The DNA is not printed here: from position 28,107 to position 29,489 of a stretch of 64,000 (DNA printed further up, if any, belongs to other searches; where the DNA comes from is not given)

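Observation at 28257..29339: Stand-alone [FeFe]-hydrogenase H-cluster domain gene in archaeal context, with no maturases in view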

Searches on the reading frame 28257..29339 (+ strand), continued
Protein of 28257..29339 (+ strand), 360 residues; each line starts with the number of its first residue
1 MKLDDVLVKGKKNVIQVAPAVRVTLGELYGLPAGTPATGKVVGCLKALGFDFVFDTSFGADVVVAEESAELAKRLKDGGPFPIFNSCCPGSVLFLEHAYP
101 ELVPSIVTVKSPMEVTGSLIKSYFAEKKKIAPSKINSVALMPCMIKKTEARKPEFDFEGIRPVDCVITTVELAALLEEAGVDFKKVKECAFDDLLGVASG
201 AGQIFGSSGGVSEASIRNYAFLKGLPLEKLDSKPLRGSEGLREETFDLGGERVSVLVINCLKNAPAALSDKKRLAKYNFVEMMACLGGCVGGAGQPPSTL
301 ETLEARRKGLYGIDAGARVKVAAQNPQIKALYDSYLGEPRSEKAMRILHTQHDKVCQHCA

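Call 9: find_homologous_proteins(query=window:28257-29339:+, max_evalue=1e-20)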
Query window:28257-29339:+ (360 aa): 2472 proteins with E <= 1e-20 among 8000 candidates; the best 120 are listed.
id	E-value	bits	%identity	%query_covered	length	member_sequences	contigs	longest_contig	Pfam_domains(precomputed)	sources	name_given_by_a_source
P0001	8.6e-236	800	100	100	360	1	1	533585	PF02906.20,PF02256.23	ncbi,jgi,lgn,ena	ncbi:MAG: [Fe-Fe] hydrogenase large subunit C-terminal domain-containing protein [Candidatus Micrarc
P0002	3.7e-159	548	70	97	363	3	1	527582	PF02906.20,PF02256.23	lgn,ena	-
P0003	7.7e-153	527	68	97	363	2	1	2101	PF02906.20,PF02256.23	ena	-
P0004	4.3e-136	472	61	96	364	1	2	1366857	PF02906.20,PF02256.23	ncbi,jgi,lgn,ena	-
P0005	6.7e-135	468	59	99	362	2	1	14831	PF02906.20,PF02256.23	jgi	jgi:NADH-quinone oxidoreductase subunit G/NADP-reducing hydrogenase subunit HndD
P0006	6.8e-135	468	60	99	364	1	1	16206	PF02906.20,PF02256.23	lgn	-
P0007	9.6e-131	454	58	96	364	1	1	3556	PF02906.20,PF02256.23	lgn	-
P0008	2.7e-130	453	58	96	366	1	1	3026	PF02906.20,PF02256.23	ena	-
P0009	1.2e-129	451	58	96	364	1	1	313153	PF02906.20,PF02256.23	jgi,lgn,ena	-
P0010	5.4e-129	449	58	98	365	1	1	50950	PF02906.20,PF02256.23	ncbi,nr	ncbi:MAG: [Fe-Fe] hydrogenase large subunit C-terminal domain-containing protein [Candidatus ainarch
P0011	1.1e-127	444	58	96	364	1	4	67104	PF02906.20,PF02256.23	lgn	-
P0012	5.3e-126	439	54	99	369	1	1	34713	PF02906.20,PF02256.23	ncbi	-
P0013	3.8e-123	429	56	93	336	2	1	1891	PF02906.20,PF02256.23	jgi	jgi:iron-only hydrogenase group A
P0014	1.3e-122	428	56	96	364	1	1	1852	PF02906.20,PF02256.23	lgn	-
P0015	4.0e-119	416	58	92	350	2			PF02906.20,PF02256.23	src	-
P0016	3.1e-107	377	50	94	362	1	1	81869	PF02906.20,PF02256.23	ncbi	ncbi:MAG: [Fe-Fe] hydrogenase large subunit C-terminal domain-containing protein [Candidatus Diapher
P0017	6.0e-107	376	52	95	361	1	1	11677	PF02906.20,PF02256.23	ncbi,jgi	ncbi:MAG: [Fe-Fe] hydrogenase large subunit C-terminal domain-containing protein [Candidatus Micrarc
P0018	1.1e-106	375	52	95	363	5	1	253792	PF02906.20,PF02256.23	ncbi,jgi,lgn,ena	ncbi:MAG: [Fe-Fe] hydrogenase large subunit C-terminal domain-containing protein [Candidatus Micrarc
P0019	1.9e-106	374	51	97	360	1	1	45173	PF02906.20,PF02256.23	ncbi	ncbi:MAG: [Fe-Fe] hydrogenase large subunit C-terminal domain-containing protein [Candidatus Micrarc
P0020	7.1e-104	366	52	94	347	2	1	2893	PF02906.20,PF02256.23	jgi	-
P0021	1.9e-102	361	48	98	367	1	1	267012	PF02906.20,PF02256.23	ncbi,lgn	-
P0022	7.6e-102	359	49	98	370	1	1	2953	PF02906.20,PF02256.23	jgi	jgi:iron-only hydrogenase group A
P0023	9.5e-101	356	50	96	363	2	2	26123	PF02906.20,PF02256.23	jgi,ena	-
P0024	1.3e-100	355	49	96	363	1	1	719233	PF02906.20,PF02256.23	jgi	jgi:iron-only hydrogenase group A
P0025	2.0e-100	355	49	97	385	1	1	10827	PF02906.20,PF02256.23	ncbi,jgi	jgi:iron-only hydrogenase group A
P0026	2.2e-100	355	50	98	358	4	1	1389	PF02906.20,PF02256.23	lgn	-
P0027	1.4e-99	352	49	97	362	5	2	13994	PF02906.20,PF02256.23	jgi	-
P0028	1.1e-96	342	48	95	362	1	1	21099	PF02906.20,PF02256.23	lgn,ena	-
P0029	6.3e-96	340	45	99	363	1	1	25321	PF02906.20,PF02256.23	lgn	-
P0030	1.2e-95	339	47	97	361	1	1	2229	PF02906.20,PF02256.23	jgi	jgi:iron-only hydrogenase group A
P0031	6.0e-95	337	47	96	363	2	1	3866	PF02906.20,PF02256.23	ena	-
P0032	2.5e-94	335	48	95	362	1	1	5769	PF02906.20,PF02256.23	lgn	-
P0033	2.9e-93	331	48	95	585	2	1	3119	PF14697.12,PF13510.12,PF10588.15,PF02906.20,PF02256.23,PF12837.13,PF00037.33,PF12838.13,PF22117.3,PF13237.12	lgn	-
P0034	3.5e-93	331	47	94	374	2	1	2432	PF02906.20,PF02256.23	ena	-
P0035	5.1e-93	330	46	98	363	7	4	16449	PF02906.20,PF02256.23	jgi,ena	-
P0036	3.9e-91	324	46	98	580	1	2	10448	PF14697.12,PF13510.12,PF10588.15,PF02906.20,PF02256.23,PF00037.33,PF12838.13,PF22117.3,PF13237.12,PF13187.12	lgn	-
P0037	1.9e-90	322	43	98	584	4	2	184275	PF14697.12,PF13510.12,PF10588.15,PF02906.20,PF02256.23,PF00037.33,PF12838.13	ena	-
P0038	3.7e-90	321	46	96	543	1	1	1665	PF13510.12,PF10588.15,PF02906.20,PF02256.23,PF12837.13,PF00037.33,PF12838.13,PF22117.3,PF13459.12,PF13237.12,PF13187.12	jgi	jgi:iron-only hydrogenase group A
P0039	1.1e-89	319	45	97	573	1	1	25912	PF13510.12,PF10588.15,PF02906.20,PF02256.23,PF12837.13,PF00037.33,PF12838.13,PF22117.3,PF13237.12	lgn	-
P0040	5.7e-89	317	46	96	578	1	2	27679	PF14697.12,PF13510.12,PF10588.15,PF02906.20,PF00111.33,PF02256.23,PF00037.33,PF12838.13,PF22117.3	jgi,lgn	jgi:NADH-quinone oxidoreductase subunit G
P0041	9.5e-89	316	46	94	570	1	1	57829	PF10588.15,PF00111.33,PF02256.23,PF12837.13,PF13484.12,PF12838.13,PF22117.3,PF13510.12,PF02906.20,PF00037.33,PF13237.12,PF13183.12,PF13187.12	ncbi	-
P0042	1.8e-88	315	46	94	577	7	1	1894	PF13510.12,PF10588.15,PF02906.20,PF00111.33,PF02256.23,PF12837.13,PF00037.33,PF13484.12,PF12838.13,PF22117.3,PF13187.12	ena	-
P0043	5.6e-88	314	44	96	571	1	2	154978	PF14697.12,PF10588.15,PF02256.23,PF13484.12,PF12838.13,PF22117.3,PF13510.12,PF02906.20,PF00037.33,PF25160.2,PF13237.12,PF13183.12,PF13187.12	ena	-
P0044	7.1e-88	313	45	96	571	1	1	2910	PF13510.12,PF10588.15,PF02906.20,PF02256.23,PF12837.13,PF00037.33,PF12838.13,PF22117.3,PF13237.12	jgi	jgi:iron-only hydrogenase group A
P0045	7.7e-88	313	45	94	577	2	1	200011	PF14697.12,PF13510.12,PF10588.15,PF02906.20,PF02256.23,PF00037.33,PF12838.13,PF22117.3,PF13237.12,PF13187.12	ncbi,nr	ncbi:MAG: ferredoxin [delta proteobacterium ML8_F1]|nr:MAG: ferredoxin [delta proteobacterium ML8_F1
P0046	9.0e-88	313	44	96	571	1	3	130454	PF14697.12,PF10588.15,PF02256.23,PF13484.12,PF12838.13,PF22117.3,PF13510.12,PF02906.20,PF00037.33,PF25160.2,PF13237.12,PF13183.12,PF13187.12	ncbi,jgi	-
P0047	1.2e-87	313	44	94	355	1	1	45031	PF02906.20,PF02256.23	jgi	jgi:iron-only hydrogenase group A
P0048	1.6e-87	312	45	96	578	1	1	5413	PF14697.12,PF13510.12,PF10588.15,PF02906.20,PF00111.33,PF02256.23,PF12837.13,PF00037.33,PF12838.13,PF22117.3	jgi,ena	-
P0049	3.3e-87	311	44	96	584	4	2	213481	PF14697.12,PF13510.12,PF10588.15,PF02906.20,PF00111.33,PF02256.23,PF00037.33,PF12838.13,PF13237.12,PF13183.12,PF13187.12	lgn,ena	-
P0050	4.2e-87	311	44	94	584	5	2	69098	PF13510.12,PF10588.15,PF02906.20,PF00111.33,PF02256.23,PF00037.33,PF12838.13,PF22117.3,PF13237.12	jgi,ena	-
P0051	5.0e-87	311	45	95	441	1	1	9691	PF02906.20,PF02256.23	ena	-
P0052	1.3e-86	309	44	96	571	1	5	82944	PF10588.15,PF00111.33,PF02256.23,PF12837.13,PF13484.12,PF12838.13,PF22117.3,PF13510.12,PF02906.20,PF12797.13,PF00037.33,PF13237.12,PF13183.12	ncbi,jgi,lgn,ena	jgi:NADH-quinone oxidoreductase subunit G/NADP-reducing hydrogenase subunit HndD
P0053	2.4e-86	308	43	96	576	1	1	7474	PF10588.15,PF00111.33,PF02256.23,PF12837.13,PF13484.12,PF12838.13,PF22117.3,PF13459.12,PF13510.12,PF02906.20,PF00037.33,PF13237.12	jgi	jgi:iron-only hydrogenase group A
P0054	2.4e-86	308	45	96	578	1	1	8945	PF14697.12,PF10588.15,PF00111.33,PF02256.23,PF12837.13,PF13484.12,PF12838.13,PF22117.3,PF13510.12,PF02906.20,PF12797.13,PF00037.33,PF13237.12,PF13183.12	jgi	jgi:NADH-quinone oxidoreductase subunit G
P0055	3.2e-86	308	44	96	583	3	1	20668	PF13510.12,PF10588.15,PF02906.20,PF02256.23,PF12837.13,PF00037.33,PF12838.13,PF22117.3,PF13237.12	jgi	-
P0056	5.1e-86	307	46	96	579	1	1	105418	PF13510.12,PF10588.15,PF02906.20,PF02256.23,PF00037.33,PF12838.13,PF22117.3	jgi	jgi:NADH-quinone oxidoreductase subunit G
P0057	5.2e-86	307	45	96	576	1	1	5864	PF13510.12,PF10588.15,PF02906.20,PF02256.23,PF12837.13,PF00037.33,PF12838.13,PF13237.12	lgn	-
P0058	6.0e-86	307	45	95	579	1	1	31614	PF13510.12,PF10588.15,PF02906.20,PF02256.23,PF00037.33,PF22117.3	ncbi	-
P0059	6.2e-86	307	45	96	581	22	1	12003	PF13510.12,PF10588.15,PF02906.20,PF00111.33,PF02256.23,PF12837.13,PF00037.33,PF12838.13,PF13237.12,PF13187.12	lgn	-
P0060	1.3e-85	306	43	96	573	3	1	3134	PF14697.12,PF10588.15,PF00111.33,PF02256.23,PF12837.13,PF13484.12,PF12838.13,PF22117.3,PF13510.12,PF02906.20,PF00037.33,PF13237.12,PF13187.12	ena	-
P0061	1.4e-85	306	44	94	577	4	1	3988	PF14697.12,PF13510.12,PF10588.15,PF02906.20,PF02256.23,PF12837.13,PF00037.33,PF12838.13,PF22117.3,PF13237.12,PF13187.12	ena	-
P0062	1.7e-85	306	44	94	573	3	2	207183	PF13510.12,PF10588.15,PF02906.20,PF02256.23,PF12838.13,PF22117.3,PF25160.2,PF13187.12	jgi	-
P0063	2.1e-85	305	44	95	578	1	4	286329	PF14697.12,PF13510.12,PF10588.15,PF02906.20,PF02256.23,PF12837.13,PF00037.33,PF12838.13,PF22117.3,PF13237.12,PF13187.12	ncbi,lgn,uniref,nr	ncbi:NADH-dependent [FeFe] hydrogenase, group A6 [Clostridium sp. UBA4548]|uniref:NADH-dependent [Fe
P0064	2.3e-85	305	43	96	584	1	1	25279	PF14697.12,PF10588.15,PF02256.23,PF13484.12,PF12838.13,PF22117.3,PF13510.12,PF02906.20,PF00037.33,PF25160.2,PF13237.12,PF13183.12,PF13187.12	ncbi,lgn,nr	ncbi:MAG: NADH-dependent [FeFe] hydrogenase, group A6 [Candidatus Izemoplasmatales bacterium]|nr:NAD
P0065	3.0e-85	305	45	96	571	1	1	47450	PF14697.12,PF13510.12,PF10588.15,PF02906.20,PF02256.23,PF00037.33,PF12838.13,PF22117.3,PF13237.12,PF13183.12,PF13187.12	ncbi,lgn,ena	-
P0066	3.2e-85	305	43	96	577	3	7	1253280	PF13510.12,PF10588.15,PF02906.20,PF00111.33,PF02256.23,PF12837.13,PF00037.33,PF12838.13,PF22117.3,PF13237.12,PF13187.12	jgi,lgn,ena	-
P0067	4.4e-85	304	43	96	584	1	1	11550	PF14697.12,PF10588.15,PF02256.23,PF13484.12,PF12838.13,PF22117.3,PF13510.12,PF02906.20,PF00037.33,PF25160.2,PF13237.12,PF13183.12,PF13187.12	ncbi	ncbi:MAG: NADH-dependent [FeFe] hydrogenase, group A6 [Candidatus Izemoplasmatales bacterium]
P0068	4.8e-85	304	46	96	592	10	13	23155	PF13510.12,PF10588.15,PF02906.20,PF02256.23,PF00037.33,PF12838.13,PF22117.3,PF13187.12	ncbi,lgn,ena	-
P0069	8.8e-85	303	43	97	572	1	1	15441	PF14697.12,PF13510.12,PF10588.15,PF02906.20,PF02256.23,PF00037.33,PF12838.13,PF22117.3,PF25160.2,PF13237.12,PF13187.12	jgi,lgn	-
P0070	1.0e-84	303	44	96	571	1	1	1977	PF14697.12,PF13510.12,PF10588.15,PF02906.20,PF02256.23,PF00037.33,PF13484.12,PF12838.13,PF22117.3,PF25160.2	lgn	-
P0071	1.1e-84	303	45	96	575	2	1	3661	PF10588.15,PF00111.33,PF02256.23,PF12837.13,PF13484.12,PF12838.13,PF22117.3,PF13510.12,PF02906.20,PF00037.33,PF13237.12,PF13183.12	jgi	jgi:iron-only hydrogenase group A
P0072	1.4e-84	303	44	94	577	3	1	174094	PF14697.12,PF13510.12,PF10588.15,PF02906.20,PF02256.23,PF12837.13,PF00037.33,PF12838.13,PF22117.3,PF13237.12,PF13187.12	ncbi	-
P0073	1.6e-84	302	45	95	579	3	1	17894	PF13510.12,PF10588.15,PF02906.20,PF02256.23,PF12837.13,PF00037.33,PF12838.13,PF22117.3,PF13237.12,PF13187.12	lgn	-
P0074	2.7e-84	302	43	95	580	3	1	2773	PF14697.12,PF13510.12,PF10588.15,PF02906.20,PF02256.23,PF00037.33,PF12838.13,PF22117.3,PF13237.12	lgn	-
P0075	3.4e-84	301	44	96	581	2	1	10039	PF13510.12,PF10588.15,PF02906.20,PF00111.33,PF02256.23,PF12837.13,PF00037.33,PF12838.13,PF13237.12,PF13187.12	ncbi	-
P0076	3.6e-84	301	46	94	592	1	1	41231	PF13510.12,PF10588.15,PF02906.20,PF00111.33,PF02256.23,PF00037.33,PF12838.13,PF22117.3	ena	-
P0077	4.1e-84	301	45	95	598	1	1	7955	PF14697.12,PF13510.12,PF10588.15,PF02906.20,PF00111.33,PF02256.23,PF00037.33,PF12838.13,PF22117.3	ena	-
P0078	6.1e-84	300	45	95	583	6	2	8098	PF13510.12,PF10588.15,PF02906.20,PF02256.23,PF00037.33,PF12838.13,PF22117.3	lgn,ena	-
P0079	7.1e-84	300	44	95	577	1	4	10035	PF13510.12,PF10588.15,PF02906.20,PF02256.23,PF00037.33,PF12838.13,PF22117.3,PF13237.12,PF13187.12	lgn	-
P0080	8.0e-84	300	44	95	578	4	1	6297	PF14697.12,PF10588.15,PF00111.33,PF02256.23,PF12837.13,PF13484.12,PF12838.13,PF22117.3,PF13510.12,PF02906.20,PF00037.33,PF13187.12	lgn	-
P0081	9.4e-84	300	42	98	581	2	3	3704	PF13510.12,PF10588.15,PF02906.20,PF00111.33,PF02256.23,PF12837.13,PF00037.33,PF12838.13,PF22117.3,PF13237.12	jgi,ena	-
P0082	1.0e-83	300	46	95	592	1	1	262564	PF13510.12,PF10588.15,PF02906.20,PF02256.23,PF00037.33,PF12838.13,PF22117.3,PF13237.12,PF13187.12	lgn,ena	-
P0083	1.4e-83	299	43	99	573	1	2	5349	PF14697.12,PF13510.12,PF10588.15,PF02906.20,PF02256.23,PF00037.33,PF13484.12,PF12838.13,PF22117.3,PF25160.2,PF13187.12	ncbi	ncbi:MAG: NADH-dependent [FeFe] hydrogenase, group A6 [Candidatus Izemoplasmatales bacterium]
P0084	1.8e-83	299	43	96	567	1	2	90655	PF14697.12,PF17179.10,PF00111.33,PF02256.23,PF13484.12,PF12838.13,PF13510.12,PF02906.20,PF00037.33,PF25160.2,PF13237.12,PF13183.12,PF13187.12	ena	-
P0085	2.2e-83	299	44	95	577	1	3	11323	PF13510.12,PF10588.15,PF02906.20,PF02256.23,PF00037.33,PF12838.13,PF22117.3,PF13187.12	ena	-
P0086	2.2e-83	299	43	97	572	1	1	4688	PF13510.12,PF10588.15,PF02906.20,PF00111.33,PF02256.23,PF12837.13,PF00037.33,PF12838.13,PF22117.3,PF13237.12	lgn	-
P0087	2.4e-83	298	44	95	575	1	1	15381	PF13510.12,PF10588.15,PF02906.20,PF02256.23,PF00037.33,PF12838.13,PF13237.12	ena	-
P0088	2.7e-83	298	44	94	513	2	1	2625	PF02906.20,PF02256.23,PF00037.33,PF01257.26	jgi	-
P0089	3.1e-83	298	46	95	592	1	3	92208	PF14697.12,PF13510.12,PF10588.15,PF02906.20,PF00111.33,PF02256.23,PF00037.33,PF12838.13,PF22117.3,PF13183.12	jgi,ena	-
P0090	3.8e-83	298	43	95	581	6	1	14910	PF13510.12,PF10588.15,PF02906.20,PF00111.33,PF02256.23,PF12837.13,PF00037.33,PF12838.13,PF22117.3,PF13237.12,PF13187.12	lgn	-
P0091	4.5e-83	298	44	95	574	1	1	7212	PF10588.15,PF02256.23,PF12837.13,PF13484.12,PF12838.13,PF22117.3,PF13510.12,PF02906.20,PF12797.13,PF00037.33,PF13237.12,PF13187.12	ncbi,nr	ncbi:MAG: NADH-dependent [FeFe] hydrogenase, group A6 [Bacteroidales bacterium]|nr:NADH-dependent [F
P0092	5.0e-83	297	46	95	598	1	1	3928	PF14697.12,PF13510.12,PF10588.15,PF02906.20,PF00111.33,PF02256.23,PF00037.33,PF12838.13,PF22117.3,PF13187.12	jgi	-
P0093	6.0e-83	297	44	96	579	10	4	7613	PF13510.12,PF10588.15,PF02906.20,PF00111.33,PF02256.23,PF12837.13,PF00037.33,PF12838.13,PF22117.3,PF13237.12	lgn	-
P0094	6.7e-83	297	44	96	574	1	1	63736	PF13510.12,PF10588.15,PF02906.20,PF02256.23,PF12837.13,PF00037.33,PF13484.12,PF12838.13,PF22117.3,PF13237.12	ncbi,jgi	-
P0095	9.8e-83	296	46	95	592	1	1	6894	PF14697.12,PF13510.12,PF10588.15,PF02906.20,PF00111.33,PF02256.23,PF00037.33,PF12838.13,PF22117.3,PF13187.12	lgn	-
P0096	1.3e-82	296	44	95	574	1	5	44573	PF10588.15,PF02256.23,PF12837.13,PF13484.12,PF12838.13,PF22117.3,PF13510.12,PF02906.20,PF12797.13,PF00037.33,PF13237.12,PF13187.12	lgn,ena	-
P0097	1.3e-82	296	45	95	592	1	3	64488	PF14697.12,PF13510.12,PF10588.15,PF02906.20,PF00111.33,PF02256.23,PF00037.33,PF12838.13,PF22117.3,PF13183.12,PF13187.12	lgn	-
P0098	1.5e-82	296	45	94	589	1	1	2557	PF13510.12,PF10588.15,PF02906.20,PF00111.33,PF02256.23,PF12838.13,PF22117.3,PF13183.12,PF13187.12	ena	-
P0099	1.8e-82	296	43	96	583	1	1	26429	PF13510.12,PF10588.15,PF02906.20,PF12797.13,PF02256.23,PF12837.13,PF00037.33,PF12838.13,PF13237.12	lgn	-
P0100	2.1e-82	295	44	96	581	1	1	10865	PF10588.15,PF00111.33,PF02256.23,PF12837.13,PF13484.12,PF12838.13,PF22117.3,PF13459.12,PF13510.12,PF02906.20,PF00037.33,PF13237.12,PF13183.12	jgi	jgi:NADP-reducing hydrogenase subunit HndD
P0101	2.9e-82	295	43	95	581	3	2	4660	PF13510.12,PF10588.15,PF02906.20,PF00111.33,PF02256.23,PF12837.13,PF00037.33,PF12838.13,PF22117.3,PF13237.12,PF13187.12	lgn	-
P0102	3.1e-82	295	44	95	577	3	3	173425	PF14697.12,PF13510.12,PF10588.15,PF02906.20,PF02256.23,PF00037.33,PF12838.13,PF13237.12,PF13187.12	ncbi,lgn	ncbi:MAG: [FeFe] hydrogenase, group A [Candidatus Woesearchaeota archaeon]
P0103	3.1e-82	295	43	97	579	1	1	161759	PF14697.12,PF13510.12,PF10588.15,PF02906.20,PF02256.23,PF00037.33,PF12838.13,PF13237.12,PF13183.12,PF13187.12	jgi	jgi:NADH-quinone oxidoreductase subunit G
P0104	4.1e-82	294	45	95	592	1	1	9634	PF14697.12,PF13510.12,PF10588.15,PF02906.20,PF02256.23,PF00037.33,PF12838.13,PF22117.3,PF13187.12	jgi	jgi:NADP-reducing hydrogenase subunit HndD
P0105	4.1e-82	294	44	95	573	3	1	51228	PF14697.12,PF10588.15,PF00111.33,PF02256.23,PF12837.13,PF13484.12,PF12838.13,PF22117.3,PF13510.12,PF02906.20,PF00037.33,PF25160.2,PF13237.12,PF13187.12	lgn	-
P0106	4.2e-82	294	41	95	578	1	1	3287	PF13510.12,PF10588.15,PF02906.20,PF00111.33,PF02256.23,PF12837.13,PF00037.33,PF12838.13,PF22117.3,PF13237.12,PF13187.12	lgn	-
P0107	5.0e-82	294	40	97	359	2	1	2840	PF02906.20,PF02256.23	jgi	-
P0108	5.0e-82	294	41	94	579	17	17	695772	PF14697.12,PF10588.15,PF02256.23,PF12837.13,PF12838.13,PF13510.12,PF02906.20,PF00037.33,PF25160.2,PF13237.12,PF13183.12,PF13187.12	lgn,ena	-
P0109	5.2e-82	294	45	94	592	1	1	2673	PF13510.12,PF10588.15,PF02906.20,PF00111.33,PF02256.23,PF00037.33,PF12838.13,PF22117.3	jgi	-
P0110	6.0e-82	294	42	95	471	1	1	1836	PF02906.20,PF12797.13,PF02256.23,PF12837.13,PF00037.33,PF13484.12,PF12838.13,PF13534.12,PF22117.3,PF13459.12,PF13237.12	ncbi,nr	ncbi:MAG TPA: [FeFe] hydrogenase, group A, partial [Ignavibacteriales bacterium]|nr:[FeFe] hydrogena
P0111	7.3e-82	294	43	96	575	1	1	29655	PF13510.12,PF10588.15,PF02906.20,PF00111.33,PF02256.23,PF12837.13,PF00037.33,PF12838.13,PF22117.3,PF13237.12,PF13187.12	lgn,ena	-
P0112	7.6e-82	294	41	95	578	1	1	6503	PF13510.12,PF10588.15,PF02906.20,PF00111.33,PF02256.23,PF12837.13,PF00037.33,PF12838.13,PF22117.3,PF13237.12,PF13187.12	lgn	-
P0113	8.9e-82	293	43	95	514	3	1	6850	PF02906.20,PF02256.23,PF00037.33,PF01257.26,PF13484.12,PF12838.13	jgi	jgi:NADH-quinone oxidoreductase subunit G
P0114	1.0e-81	293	43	96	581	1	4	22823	PF13510.12,PF10588.15,PF02906.20,PF00111.33,PF02256.23,PF12837.13,PF00037.33,PF12838.13,PF13534.12,PF13237.12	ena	-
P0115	1.1e-81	293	45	95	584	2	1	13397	PF13510.12,PF10588.15,PF02906.20,PF00111.33,PF02256.23,PF12838.13,PF22117.3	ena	-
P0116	1.1e-81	293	42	94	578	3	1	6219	PF14697.12,PF13510.12,PF10588.15,PF02906.20,PF02256.23,PF12837.13,PF00037.33,PF12838.13,PF13187.12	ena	-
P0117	1.2e-81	293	44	96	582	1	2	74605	PF14697.12,PF10588.15,PF02256.23,PF12837.13,PF12838.13,PF22117.3,PF13510.12,PF02906.20,PF12797.13,PF00037.33,PF13237.12,PF13187.12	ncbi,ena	-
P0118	1.4e-81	293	44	94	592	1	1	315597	PF13510.12,PF10588.15,PF02906.20,PF00111.33,PF02256.23,PF00037.33,PF12838.13,PF22117.3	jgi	jgi:NADP-reducing hydrogenase subunit HndD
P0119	1.5e-81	293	44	95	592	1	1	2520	PF14697.12,PF13510.12,PF10588.15,PF02906.20,PF02256.23,PF00037.33,PF12838.13,PF22117.3,PF13187.12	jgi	-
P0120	1.5e-81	293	44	95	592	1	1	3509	PF14697.12,PF13510.12,PF10588.15,PF02906.20,PF02256.23,PF00037.33,PF12838.13,PF22117.3,PF13187.12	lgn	-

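Call 13: list_cluster_members(proteins=[P0001, P0002, P0004, P0018])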
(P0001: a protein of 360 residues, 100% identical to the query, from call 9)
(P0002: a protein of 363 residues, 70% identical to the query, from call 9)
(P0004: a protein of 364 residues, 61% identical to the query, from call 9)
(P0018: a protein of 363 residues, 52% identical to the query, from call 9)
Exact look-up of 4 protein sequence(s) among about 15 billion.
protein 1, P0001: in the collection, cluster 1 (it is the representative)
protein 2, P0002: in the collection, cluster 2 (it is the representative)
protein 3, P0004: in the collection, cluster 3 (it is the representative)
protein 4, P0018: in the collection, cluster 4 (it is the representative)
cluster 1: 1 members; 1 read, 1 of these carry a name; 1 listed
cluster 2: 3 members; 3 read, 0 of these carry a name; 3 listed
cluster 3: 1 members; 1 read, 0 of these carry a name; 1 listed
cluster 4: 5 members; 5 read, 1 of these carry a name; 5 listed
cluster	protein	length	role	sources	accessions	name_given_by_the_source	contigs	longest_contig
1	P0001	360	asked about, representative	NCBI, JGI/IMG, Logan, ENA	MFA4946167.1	MAG: [Fe-Fe] hydrogenase large subunit C-terminal domain-containing protein [Candidatus ...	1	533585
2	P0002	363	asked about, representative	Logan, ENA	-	-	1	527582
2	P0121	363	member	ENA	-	-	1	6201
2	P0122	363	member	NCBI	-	-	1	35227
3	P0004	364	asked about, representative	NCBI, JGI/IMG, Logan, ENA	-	-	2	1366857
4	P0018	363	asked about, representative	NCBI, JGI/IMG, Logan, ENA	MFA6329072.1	MAG: [Fe-Fe] hydrogenase large subunit C-terminal domain-containing protein [Candidatus ...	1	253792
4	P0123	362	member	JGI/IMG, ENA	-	-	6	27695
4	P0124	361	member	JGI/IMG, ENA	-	-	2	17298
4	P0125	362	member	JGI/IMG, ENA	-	-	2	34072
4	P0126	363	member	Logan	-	-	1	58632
